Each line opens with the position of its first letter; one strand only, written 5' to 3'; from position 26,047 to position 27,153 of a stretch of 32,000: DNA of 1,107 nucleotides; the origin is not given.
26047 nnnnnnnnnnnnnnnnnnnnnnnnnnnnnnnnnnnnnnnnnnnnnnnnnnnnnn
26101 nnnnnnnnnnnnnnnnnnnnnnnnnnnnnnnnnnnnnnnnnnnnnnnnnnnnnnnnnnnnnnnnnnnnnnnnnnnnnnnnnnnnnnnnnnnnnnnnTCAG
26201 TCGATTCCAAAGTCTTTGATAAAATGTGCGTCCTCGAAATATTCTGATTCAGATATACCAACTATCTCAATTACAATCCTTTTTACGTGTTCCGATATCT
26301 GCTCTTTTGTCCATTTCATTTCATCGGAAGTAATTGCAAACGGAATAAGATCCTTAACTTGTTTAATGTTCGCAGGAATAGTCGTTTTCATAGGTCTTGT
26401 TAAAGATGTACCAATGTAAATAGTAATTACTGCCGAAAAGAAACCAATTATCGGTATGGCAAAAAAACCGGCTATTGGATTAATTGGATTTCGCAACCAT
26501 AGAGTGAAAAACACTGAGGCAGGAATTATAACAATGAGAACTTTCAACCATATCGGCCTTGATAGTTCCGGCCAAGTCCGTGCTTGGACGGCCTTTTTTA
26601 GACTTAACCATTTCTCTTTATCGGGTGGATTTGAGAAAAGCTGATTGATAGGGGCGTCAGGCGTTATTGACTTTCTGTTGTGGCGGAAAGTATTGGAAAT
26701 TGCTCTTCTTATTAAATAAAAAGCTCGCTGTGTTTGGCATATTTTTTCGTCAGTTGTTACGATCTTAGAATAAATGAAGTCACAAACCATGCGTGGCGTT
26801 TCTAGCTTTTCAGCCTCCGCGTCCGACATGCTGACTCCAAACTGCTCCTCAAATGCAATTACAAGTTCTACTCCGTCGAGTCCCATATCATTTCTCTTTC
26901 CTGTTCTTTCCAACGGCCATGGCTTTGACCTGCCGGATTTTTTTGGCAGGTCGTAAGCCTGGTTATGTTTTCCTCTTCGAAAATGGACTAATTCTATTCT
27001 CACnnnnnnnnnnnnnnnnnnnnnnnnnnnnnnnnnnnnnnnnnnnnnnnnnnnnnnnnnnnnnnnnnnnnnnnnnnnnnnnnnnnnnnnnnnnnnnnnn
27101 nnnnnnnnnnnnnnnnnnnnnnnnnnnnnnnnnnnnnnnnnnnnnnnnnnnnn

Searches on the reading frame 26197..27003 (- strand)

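Call 6: search_protein_families(library=pfam, proteins=[window:26197-27003:-], max_evalue=0.01)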
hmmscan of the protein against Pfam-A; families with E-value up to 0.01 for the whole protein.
window:26197-27003:- (268 aa): 2 families
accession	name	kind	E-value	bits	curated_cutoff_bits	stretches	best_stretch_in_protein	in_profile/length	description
PF00550.31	PP-binding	-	0.00081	20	20.8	0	42-77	32-67/67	Phosphopantetheine attachment site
PF14573.12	PP-binding_2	-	0.0049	17.5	32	1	39-82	46-89/96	Acyl-carrier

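Call 7: search_protein_families(library=padloc, proteins=[window:26197-27003:-], max_evalue=0.1)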
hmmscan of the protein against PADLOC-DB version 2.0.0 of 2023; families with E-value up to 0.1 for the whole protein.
window:26197-27003:- (268 aa): 0 families

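Call 8: search_protein_families(library=ncbifam, proteins=[window:26197-27003:-], max_evalue=0.1)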
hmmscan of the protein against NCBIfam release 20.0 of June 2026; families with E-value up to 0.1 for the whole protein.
window:26197-27003:- (268 aa): 9 families
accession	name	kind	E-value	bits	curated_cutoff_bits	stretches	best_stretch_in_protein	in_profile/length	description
NF002149.0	PRK00982.1-3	equivalog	1.1e-13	50.9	106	2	42-80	38-76/78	acyl carrier protein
NF002148.0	PRK00982.1-2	subfamily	1.5e-13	50.4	71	2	42-80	39-77/79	acyl carrier protein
NF002151.0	PRK00982.1-5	equivalog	2.3e-13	50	92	2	42-78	38-74/78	acyl carrier protein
TIGR00517.1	acyl_carrier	equivalog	6e-13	48.5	70.45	2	42-80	38-76/77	acyl carrier protein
NF002150.0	PRK00982.1-4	subfamily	5e-08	33.1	66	1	42-80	40-78/80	acyl carrier protein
NF002147.0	PRK00982.1-1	equivalog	3e-07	30.2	84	2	229-268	1-40/83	acyl carrier protein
NF040636.1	AcpM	exception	0.00014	21.8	146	1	232-268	2-38/93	meromycolate extension acyl carrier protein AcpM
NF009104.0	PRK12449.1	equivalog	0.002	18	70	1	33-80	28-78/80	acyl carrier protein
NF058660.1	cispen_ACP_AmcB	equivalog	0.033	14.4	80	0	37-77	30-75/80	cispentacin biosynthesis acyl carrier protein AmcB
